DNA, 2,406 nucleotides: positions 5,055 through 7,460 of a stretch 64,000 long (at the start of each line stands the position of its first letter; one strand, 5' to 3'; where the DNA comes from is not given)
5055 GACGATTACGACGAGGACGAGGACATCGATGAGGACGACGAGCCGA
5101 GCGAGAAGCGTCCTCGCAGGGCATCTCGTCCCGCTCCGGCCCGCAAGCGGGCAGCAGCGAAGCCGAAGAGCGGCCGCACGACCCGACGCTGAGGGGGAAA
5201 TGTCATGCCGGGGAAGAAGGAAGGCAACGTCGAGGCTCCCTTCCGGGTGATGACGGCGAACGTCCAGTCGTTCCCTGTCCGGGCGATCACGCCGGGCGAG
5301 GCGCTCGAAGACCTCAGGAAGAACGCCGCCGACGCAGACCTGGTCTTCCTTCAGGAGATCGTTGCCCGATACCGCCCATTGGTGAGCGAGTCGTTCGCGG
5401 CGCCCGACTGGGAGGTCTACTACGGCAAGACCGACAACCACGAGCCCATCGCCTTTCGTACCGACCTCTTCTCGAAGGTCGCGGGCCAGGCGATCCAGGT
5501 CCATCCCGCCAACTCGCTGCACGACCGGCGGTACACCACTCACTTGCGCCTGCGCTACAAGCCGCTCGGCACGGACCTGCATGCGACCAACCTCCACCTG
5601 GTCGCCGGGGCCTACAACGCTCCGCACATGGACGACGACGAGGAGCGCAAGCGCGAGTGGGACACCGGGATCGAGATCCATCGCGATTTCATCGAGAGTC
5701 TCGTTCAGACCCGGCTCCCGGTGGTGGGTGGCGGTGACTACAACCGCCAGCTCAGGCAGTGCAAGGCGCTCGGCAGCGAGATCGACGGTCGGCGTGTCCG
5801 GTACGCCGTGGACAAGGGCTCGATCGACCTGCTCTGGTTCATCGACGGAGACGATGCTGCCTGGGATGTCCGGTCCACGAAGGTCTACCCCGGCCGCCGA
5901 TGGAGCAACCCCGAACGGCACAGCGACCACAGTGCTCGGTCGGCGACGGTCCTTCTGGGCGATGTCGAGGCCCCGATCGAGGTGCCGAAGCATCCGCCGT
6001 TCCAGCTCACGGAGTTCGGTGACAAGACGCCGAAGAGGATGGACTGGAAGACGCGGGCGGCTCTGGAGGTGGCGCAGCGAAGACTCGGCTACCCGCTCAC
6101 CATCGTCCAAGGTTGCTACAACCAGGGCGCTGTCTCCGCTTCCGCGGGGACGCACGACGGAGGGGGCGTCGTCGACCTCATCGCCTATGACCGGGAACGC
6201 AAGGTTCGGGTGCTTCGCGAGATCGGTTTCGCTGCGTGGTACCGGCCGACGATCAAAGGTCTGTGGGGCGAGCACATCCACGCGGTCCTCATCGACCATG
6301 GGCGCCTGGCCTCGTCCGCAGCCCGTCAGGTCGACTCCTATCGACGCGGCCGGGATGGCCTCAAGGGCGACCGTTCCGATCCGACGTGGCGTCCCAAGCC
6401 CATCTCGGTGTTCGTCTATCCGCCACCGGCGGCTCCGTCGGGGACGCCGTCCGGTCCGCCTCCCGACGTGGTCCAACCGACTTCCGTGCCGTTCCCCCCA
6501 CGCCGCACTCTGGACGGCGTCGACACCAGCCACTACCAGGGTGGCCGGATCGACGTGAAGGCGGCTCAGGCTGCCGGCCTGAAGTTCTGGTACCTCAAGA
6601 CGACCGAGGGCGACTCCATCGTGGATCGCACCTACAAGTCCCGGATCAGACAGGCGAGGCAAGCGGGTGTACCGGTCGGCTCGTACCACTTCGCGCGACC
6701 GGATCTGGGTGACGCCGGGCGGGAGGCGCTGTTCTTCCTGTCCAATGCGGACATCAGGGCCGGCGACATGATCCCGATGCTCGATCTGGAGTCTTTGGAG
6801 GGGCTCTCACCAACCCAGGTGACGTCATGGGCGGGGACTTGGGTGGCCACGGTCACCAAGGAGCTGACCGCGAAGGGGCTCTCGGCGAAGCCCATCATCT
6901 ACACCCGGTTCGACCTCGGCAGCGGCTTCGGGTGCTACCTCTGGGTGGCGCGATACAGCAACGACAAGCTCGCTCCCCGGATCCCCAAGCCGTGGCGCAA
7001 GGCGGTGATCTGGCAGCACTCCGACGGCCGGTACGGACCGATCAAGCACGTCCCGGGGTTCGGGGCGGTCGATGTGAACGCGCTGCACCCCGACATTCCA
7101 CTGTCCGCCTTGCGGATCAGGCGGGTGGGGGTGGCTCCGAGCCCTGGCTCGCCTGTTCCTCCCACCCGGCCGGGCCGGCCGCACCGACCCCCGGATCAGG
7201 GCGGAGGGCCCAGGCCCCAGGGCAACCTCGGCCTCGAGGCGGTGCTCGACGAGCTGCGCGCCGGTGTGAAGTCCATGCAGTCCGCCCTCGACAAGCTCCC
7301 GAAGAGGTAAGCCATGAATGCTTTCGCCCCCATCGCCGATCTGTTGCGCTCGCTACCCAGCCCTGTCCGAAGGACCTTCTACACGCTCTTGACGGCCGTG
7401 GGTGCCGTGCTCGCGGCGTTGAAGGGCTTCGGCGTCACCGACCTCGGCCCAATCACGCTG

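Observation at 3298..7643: Three-gene operon (orphan Cys-rich polyampholyte protein, EEP-peptidase-muramidase, holin-like protein) set head-to-head with a contractile-injection-system locus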

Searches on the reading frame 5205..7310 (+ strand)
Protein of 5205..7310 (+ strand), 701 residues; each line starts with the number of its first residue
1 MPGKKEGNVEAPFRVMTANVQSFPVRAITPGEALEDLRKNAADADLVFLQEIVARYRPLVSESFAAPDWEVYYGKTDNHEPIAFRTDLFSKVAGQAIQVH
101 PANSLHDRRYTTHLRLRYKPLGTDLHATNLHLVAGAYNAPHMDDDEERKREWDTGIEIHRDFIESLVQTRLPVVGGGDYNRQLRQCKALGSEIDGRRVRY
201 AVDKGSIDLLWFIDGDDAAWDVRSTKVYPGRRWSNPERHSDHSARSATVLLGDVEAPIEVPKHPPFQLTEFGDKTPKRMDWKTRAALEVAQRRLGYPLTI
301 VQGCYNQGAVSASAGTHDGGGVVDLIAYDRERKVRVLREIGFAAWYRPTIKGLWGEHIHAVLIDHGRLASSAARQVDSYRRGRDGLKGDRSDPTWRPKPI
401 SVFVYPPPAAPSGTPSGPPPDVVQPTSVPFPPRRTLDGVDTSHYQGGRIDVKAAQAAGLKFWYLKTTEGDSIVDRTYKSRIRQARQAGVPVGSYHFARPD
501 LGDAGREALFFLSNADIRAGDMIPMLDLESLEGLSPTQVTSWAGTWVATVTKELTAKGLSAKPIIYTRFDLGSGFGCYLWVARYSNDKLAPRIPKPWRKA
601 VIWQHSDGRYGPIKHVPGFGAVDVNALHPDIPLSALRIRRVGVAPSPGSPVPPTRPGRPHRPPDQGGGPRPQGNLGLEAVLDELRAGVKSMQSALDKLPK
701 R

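Call 11: search_protein_families(library=pfam, proteins=[window:5205-7310:+], max_evalue=0.01)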
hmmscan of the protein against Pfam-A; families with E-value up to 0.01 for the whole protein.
window:5205-7310:+ (701 aa): 1 family
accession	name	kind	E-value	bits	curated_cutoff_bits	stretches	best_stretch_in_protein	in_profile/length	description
PF01183.26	Glyco_hydro_25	-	1.9e-28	100.5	27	1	439-608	1-174/180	Glycosyl hydrolases family 25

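Call 12: search_protein_families(library=phrogs, proteins=[window:5205-7310:+], max_evalue=0.01)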
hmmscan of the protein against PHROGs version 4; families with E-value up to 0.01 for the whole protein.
window:5205-7310:+ (701 aa): 5 families
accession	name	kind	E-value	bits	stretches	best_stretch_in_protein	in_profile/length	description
phrog_291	-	lysis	2e-29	103.7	1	435-630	112-308/509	endolysin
phrog_6219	-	lysis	5e-23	83.1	1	438-633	4-192/326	endolysin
phrog_6745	-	lysis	4.7e-20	72.8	1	436-590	4-160/396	endolysin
phrog_3084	-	lysis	1.2e-10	42.1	1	425-628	148-354/468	endolysin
phrog_35916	-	unknown function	0.0075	16.3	0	440-550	8-124/488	-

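Call 13: search_protein_families(library=ncbifam, proteins=[window:5205-7310:+], max_evalue=0.01)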
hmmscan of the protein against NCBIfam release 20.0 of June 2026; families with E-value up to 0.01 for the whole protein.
window:5205-7310:+ (701 aa): 0 families

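Call 15: find_encoding_contigs(protein=window:5205-7310:+, flank=10000, max_places=6)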
Protein window:5205-7310:+ (701 aa): 1 contig read that carries it; 1 place shown.
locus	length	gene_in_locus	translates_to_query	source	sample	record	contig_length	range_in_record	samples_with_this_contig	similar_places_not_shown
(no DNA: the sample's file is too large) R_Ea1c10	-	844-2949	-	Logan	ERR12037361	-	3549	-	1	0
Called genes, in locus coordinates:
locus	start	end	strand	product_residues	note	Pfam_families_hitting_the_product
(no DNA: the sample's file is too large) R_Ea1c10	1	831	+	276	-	?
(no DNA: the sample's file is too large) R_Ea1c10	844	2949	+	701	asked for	PF01183:Glyco_hydro_25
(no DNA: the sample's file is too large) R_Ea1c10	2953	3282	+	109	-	-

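Call 21: search_solved_structures(query=window:5205-7310:+, max_evalue=1)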
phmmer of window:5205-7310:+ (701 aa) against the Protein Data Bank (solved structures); distinct sequences matched with E-value up to 1: 15.
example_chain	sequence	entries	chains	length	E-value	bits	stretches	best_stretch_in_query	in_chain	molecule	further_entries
2x8r_A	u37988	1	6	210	1.7e-15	59.4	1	435-608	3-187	GLYCOSYL HYDROLASE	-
1jfx_A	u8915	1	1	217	7.2e-14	54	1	436-613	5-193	1,4-beta-N-Acetylmuramidase M1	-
6zmv_A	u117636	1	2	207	2.1e-13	52.5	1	437-608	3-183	muramidase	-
4kru_A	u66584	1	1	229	1.3e-12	49.9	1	434-614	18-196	Autolytic lysozyme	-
4krt_A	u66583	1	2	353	4.1e-12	48.2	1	434-613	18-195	Autolytic lysozyme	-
6zm8_A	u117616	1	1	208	1.2e-10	43.4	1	437-607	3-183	muramidase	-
2wag_A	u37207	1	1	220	3.5e-08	35.2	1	433-568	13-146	LYSOZYME, PUTATIVE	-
3hmc_A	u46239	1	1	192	5.4e-08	34.6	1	458-630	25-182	Putative prophage LambdaBa04, glycosyl hydrolase, family 25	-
5jip_A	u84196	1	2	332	2.2e-07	32.6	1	461-609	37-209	Cortical-lytic enzyme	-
5a6s_A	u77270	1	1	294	9.6e-06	27.2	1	443-614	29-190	ENDOLYSIN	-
1oba_A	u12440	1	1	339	0.0076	17.6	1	457-522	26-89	LYSOZYME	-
2nw0_A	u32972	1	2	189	0.011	17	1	460-633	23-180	PlyB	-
2ixu_A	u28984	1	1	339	0.049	14.9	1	466-522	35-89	LYSOZYME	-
1h09_A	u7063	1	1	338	0.049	14.9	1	466-522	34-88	LYSOZYME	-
2ixv_A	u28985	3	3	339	0.066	14.5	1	466-520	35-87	LYSOZYME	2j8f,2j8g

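Call 42: search_dna_similar(query=window:5205-7310:+, collection=phages, mode=protein, max_rows=25)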
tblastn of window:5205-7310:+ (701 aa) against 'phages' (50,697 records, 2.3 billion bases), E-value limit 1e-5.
Records with a match: 78; places in all: 78; records where one place covers at least 80% of the query: 0.
Best place of each record, by identity: <60% 78.
By first word of the organism name: Arthrobacter 28; Curtobacterium 6; Clostridium 5; Caudoviricetes 5; Bacillus 4; Geobacillus 3; Bacteriophage 3; Streptomyces 2; Oenococcus 2; Wolbachia 2; and 16 more.
By host as written in the record: Arthrobacter sp. ATCC 21022 23; - 13; Curtobacterium flaccumfaciens NRRL B-59340 3; Curtobacterium flaccumfaciens NRRL B-729 SEA 3; Geobacillus stearothermophilus 2184 2; Streptomyces toxytricini NRRL B-5426 2; Arthrobacter sp. 2; Arthrobacter globiformis B-2979 2; and 24 more.
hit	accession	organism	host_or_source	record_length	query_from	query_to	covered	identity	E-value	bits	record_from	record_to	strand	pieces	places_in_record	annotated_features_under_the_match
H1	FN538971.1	Paenibacillus phage phiBP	Paenibacillus polymyxa CCM 7400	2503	434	625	27%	36.3%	4e-17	92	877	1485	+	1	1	putative glycoside hydrolase | putative phage lysis holin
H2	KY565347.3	Geobacillus phage TP-84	Geobacillus stearothermophilus 2184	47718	434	639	29%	33.6%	2e-17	94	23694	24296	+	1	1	endolysin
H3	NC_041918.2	Geobacillus phage TP-84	Geobacillus stearothermophilus 2184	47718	434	639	29%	33.6%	2e-17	94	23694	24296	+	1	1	endolysin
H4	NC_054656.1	Streptomyces phage Yosif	Streptomyces toxytricini NRRL B-5426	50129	10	251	35%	28.4%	3e-14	83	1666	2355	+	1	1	5: hypothetical protein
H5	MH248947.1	Streptomyces phage Yosif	Streptomyces toxytricini NRRL B-5426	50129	10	251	35%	28.4%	3e-14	83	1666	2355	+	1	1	5: hypothetical protein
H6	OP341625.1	Geobacillus phage vB_GthS_PK2.1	Geobacillus thermodenitrificans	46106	434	639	29%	32.4%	7e-18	95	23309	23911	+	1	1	endolysin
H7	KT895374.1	Bacillus phage vB_BpuM-BpSp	Bacillus pumilus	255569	436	636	29%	33.0%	3e-11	73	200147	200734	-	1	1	glycoside hydrolase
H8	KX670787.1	Arthrobacter phage Chocolat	Arthrobacter sp. ATCC 21022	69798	425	631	30%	31.1%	6e-11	72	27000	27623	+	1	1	endolysin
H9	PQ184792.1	Arthrobacter phage JaNo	Arthrobacter sp. ATCC 21022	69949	425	631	30%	31.1%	6e-11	72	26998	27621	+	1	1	31: endolysin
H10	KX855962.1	Arthrobacter phage HumptyDumpty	Arthrobacter sp. ATCC 21022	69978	425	631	30%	31.1%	6e-11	72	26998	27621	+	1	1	endolysin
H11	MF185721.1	Arthrobacter phage Kabreeze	Arthrobacter sp. ATCC 21022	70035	425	631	30%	31.1%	6e-11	72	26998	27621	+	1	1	31: endolysin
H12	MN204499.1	Arthrobacter phage Mordred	Arthrobacter sp. ATCC 21022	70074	425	631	30%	31.1%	6e-11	72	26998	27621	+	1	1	31: endolysin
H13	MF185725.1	Arthrobacter phage Tophat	Arthrobacter sp. ATCC 21022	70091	425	631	30%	31.1%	6e-11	72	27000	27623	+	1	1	31: endolysin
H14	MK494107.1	Arthrobacter phage Chipper1996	Arthrobacter sp. ATCC 21022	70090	425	631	30%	31.1%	6e-11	72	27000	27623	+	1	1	310: endolysin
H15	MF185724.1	Arthrobacter phage Scavito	Arthrobacter sp. ATCC 21022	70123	425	631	30%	31.1%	6e-11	72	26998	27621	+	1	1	31: endolysin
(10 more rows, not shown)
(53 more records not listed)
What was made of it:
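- The EEP domain resembles a hypothetical protein of Streptomyces phage Yosif (call 42).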

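Call 44: find_homologous_proteins(query=window:5205-7310:+, max_evalue=1e-10)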
Query window:5205-7310:+ (701 aa): 184 proteins with E <= 1e-10 among 8000 candidates; the best 120 are listed.
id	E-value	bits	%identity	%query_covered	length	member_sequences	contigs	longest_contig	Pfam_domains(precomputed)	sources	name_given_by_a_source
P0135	0.0e+0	1634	100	100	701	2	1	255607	PF01183.27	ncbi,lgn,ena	-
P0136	1.1e-295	1001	65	98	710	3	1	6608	PF01183.27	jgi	-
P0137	2.1e-281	953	65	90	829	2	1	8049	PF01183.27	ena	-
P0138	1.7e-280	950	64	89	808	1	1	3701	PF01183.27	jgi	jgi:GH25 family lysozyme M1 (1,4-beta-N-acetylmuramidase)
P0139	1.6e-275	934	61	92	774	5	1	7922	PF01183.27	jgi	jgi:hypothetical protein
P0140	8.5e-274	928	62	92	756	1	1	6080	PF01183.27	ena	-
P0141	1.0e-273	928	63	93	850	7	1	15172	PF01183.27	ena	-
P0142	7.6e-273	925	62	91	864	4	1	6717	PF01183.27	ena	-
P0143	2.4e-272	923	62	90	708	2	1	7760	PF01183.27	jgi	jgi:GH25 family lysozyme M1 (1,4-beta-N-acetylmuramidase)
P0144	5.2e-272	922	61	91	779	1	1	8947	PF01183.27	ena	-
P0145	5.5e-271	919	59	98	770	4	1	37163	PF01183.27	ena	-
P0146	1.4e-269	914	62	90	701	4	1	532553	PF01183.27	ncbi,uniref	ncbi:glycoside hydrolase family 25 protein [Nocardioides endophyticus]|uniref:glycoside hydrolase fa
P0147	4.9e-269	913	61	91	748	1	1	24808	PF01183.27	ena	-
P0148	1.2e-268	911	61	89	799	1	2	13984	PF01183.27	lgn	-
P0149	2.5e-268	910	59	99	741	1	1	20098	PF01183.27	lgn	-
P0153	1.6e-266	904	59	99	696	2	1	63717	PF01183.27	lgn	-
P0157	2.7e-265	900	60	91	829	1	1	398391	PF01183.27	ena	-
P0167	4.9e-240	817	54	99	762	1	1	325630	PF01183.27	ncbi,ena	-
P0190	3.4e-226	771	53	91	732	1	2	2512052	PF01183.27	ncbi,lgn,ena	-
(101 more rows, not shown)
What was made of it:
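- More than 180 homologues, many full-length at 50-65% identity in Nocardioides (call 44).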

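Call 45: find_encoding_contigs(protein=P0146, flank=10000, max_places=2)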
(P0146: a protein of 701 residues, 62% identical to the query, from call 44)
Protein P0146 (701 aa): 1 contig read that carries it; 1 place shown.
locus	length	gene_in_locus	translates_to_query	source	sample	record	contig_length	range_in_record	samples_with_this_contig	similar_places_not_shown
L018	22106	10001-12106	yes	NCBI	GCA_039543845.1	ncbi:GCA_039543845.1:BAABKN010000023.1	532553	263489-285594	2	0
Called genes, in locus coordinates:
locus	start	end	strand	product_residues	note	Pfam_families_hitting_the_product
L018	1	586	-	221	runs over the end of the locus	PF13628:DUF4142 (faint), PF03713:DUF305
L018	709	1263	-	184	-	PF19650:DUF6153 (weak)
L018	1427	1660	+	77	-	PF00403:HMA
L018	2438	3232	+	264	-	-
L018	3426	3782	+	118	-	-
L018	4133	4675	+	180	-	-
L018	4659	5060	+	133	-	-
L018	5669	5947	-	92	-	PF07690:MFS_1 (weak)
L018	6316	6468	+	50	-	-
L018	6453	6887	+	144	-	PF06803:DUF1232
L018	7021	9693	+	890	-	PF06439:3keto-disac_hyd, PF02872:5_nucleotid_C, PF16640:Big_3_5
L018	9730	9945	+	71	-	-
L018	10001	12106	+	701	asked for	PF01183:Glyco_hydro_25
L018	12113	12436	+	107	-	-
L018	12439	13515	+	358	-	-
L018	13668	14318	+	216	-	PF00583:Acetyltransf_1 (weak), PF13508:Acetyltransf_7 (faint)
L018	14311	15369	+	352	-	PF00089:Trypsin, PF13365:Trypsin_2, PF00595:PDZ, PF13180:PDZ_2, PF17820:PDZ_6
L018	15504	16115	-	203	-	PF13302:Acetyltransf_3, PF13523:Acetyltransf_8, PF00583:Acetyltransf_1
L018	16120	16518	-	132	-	PF04120:Iron_permease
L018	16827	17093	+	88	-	PF02667:SCFA_trans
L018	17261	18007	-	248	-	PF01638:HxlR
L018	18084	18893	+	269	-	PF01209:Ubie_methyltran, PF13847:Methyltransf_31, PF08241:Methyltransf_11, PF08242:Methyltransf_12 (weak), PF13649:Methyltransf_25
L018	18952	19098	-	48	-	-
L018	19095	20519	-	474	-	PF07992:Pyr_redox_2 (faint), PF01266:DAO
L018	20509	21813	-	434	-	PF00202:Aminotran_3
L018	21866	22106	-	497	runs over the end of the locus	PF00171:Aldedh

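Call 46: find_encoding_contigs(protein=P0167, flank=10000, max_places=2)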
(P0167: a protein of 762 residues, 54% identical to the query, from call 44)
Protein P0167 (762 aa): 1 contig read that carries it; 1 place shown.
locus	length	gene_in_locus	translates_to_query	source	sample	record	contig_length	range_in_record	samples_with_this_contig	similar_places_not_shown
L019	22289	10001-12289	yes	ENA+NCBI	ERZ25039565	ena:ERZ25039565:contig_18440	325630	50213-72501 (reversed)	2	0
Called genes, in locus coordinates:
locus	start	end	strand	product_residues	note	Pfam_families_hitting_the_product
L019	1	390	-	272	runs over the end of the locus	-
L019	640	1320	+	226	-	PF02361:CbiQ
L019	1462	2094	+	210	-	PF00005:ABC_tran, PF13304:AAA_21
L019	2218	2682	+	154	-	PF00166:Cpn10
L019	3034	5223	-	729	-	-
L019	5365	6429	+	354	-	PF00202:Aminotran_3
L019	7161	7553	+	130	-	-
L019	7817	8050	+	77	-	-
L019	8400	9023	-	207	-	PF00685:Sulfotransfer_1, PF13469:Sulfotransfer_3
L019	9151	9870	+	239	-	-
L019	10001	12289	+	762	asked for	PF01183:Glyco_hydro_25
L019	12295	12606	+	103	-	-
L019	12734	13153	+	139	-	-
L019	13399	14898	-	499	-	PF00083:Sugar_tr, PF05977:MFS_3 (weak), PF07690:MFS_1, PF12832:MFS_1_like (faint), PF07690:MFS_1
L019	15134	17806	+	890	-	PF01590:GAF, PF13185:GAF_2, PF01590:GAF, PF13185:GAF_2, PF01590:GAF, PF13185:GAF_2, PF07730:HisKA_3, PF02518:HATPase_c, +4 more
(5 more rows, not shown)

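Call 47: find_encoding_contigs(protein=P0190, flank=10000, max_places=2)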
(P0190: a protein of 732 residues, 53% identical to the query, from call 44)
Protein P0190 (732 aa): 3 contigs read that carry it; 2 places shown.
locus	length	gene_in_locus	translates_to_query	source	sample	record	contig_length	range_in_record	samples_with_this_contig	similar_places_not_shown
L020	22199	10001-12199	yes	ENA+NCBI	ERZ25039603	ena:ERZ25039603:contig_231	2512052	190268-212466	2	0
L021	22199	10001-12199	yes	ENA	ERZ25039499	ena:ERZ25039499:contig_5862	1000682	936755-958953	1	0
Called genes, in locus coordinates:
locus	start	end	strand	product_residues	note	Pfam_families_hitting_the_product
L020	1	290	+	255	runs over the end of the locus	PF01569:PAP2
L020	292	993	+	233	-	PF01569:PAP2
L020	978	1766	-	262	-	PF06724:DUF1206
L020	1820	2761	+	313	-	PF00781:DAGK_cat, PF19279:YegS_C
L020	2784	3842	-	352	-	PF02547:Queuosine_synth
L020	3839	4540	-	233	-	PF00106:adh_short, PF08659:KR (weak), PF13561:adh_short_C2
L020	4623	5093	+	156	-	PF00376:MerR, PF13411:MerR_1, PF09278:MerR-DNA-bind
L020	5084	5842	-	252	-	PF00106:adh_short, PF08659:KR, PF13561:adh_short_C2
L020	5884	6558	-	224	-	PF00702:Hydrolase, PF12710:HAD (weak), PF13419:HAD_2 (weak)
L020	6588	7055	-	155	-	PF04248:NTP_transf_9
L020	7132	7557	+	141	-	PF01475:FUR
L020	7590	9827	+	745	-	PF00141:peroxidase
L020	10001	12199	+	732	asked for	PF01183:Glyco_hydro_25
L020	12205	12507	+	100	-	-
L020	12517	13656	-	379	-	PF07786:HGSNAT_cat (weak)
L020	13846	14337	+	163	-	PF01844:HNH, PF14279:HNH_5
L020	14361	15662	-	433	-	PF02720:DUF222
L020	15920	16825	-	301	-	PF10708:DUF2510, PF03793:PASTA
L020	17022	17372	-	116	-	PF04237:YjbR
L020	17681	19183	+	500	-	PF03372:Exo_endo_phos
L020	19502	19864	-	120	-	PF11941:DUF3459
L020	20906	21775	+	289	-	-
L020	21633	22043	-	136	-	-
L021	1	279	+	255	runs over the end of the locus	PF01569:PAP2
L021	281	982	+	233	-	PF01569:PAP2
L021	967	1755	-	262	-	PF06724:DUF1206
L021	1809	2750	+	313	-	PF00781:DAGK_cat, PF19279:YegS_C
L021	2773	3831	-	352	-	PF02547:Queuosine_synth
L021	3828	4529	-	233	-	PF00106:adh_short, PF08659:KR (weak), PF13561:adh_short_C2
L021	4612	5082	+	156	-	PF00376:MerR, PF13411:MerR_1, PF09278:MerR-DNA-bind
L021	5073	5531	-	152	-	PF00106:adh_short, PF13561:adh_short_C2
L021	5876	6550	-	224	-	PF00702:Hydrolase, PF12710:HAD (weak), PF13419:HAD_2 (weak)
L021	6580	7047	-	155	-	PF04248:NTP_transf_9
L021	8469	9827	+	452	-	PF00141:peroxidase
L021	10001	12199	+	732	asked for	PF01183:Glyco_hydro_25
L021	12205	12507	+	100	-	-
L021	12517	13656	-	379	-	PF07786:HGSNAT_cat (weak)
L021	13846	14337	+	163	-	PF01844:HNH, PF14279:HNH_5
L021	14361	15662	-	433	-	PF02720:DUF222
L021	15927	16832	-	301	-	PF10708:DUF2510, PF03793:PASTA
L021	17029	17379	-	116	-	PF04237:YjbR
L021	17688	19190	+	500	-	PF03372:Exo_endo_phos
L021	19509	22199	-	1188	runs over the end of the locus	PF00128:Alpha-amylase, PF11941:DUF3459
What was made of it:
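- The nearest exception is an HNH endonuclease gene about 1.6 kb downstream in L020/L021 (call 47).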
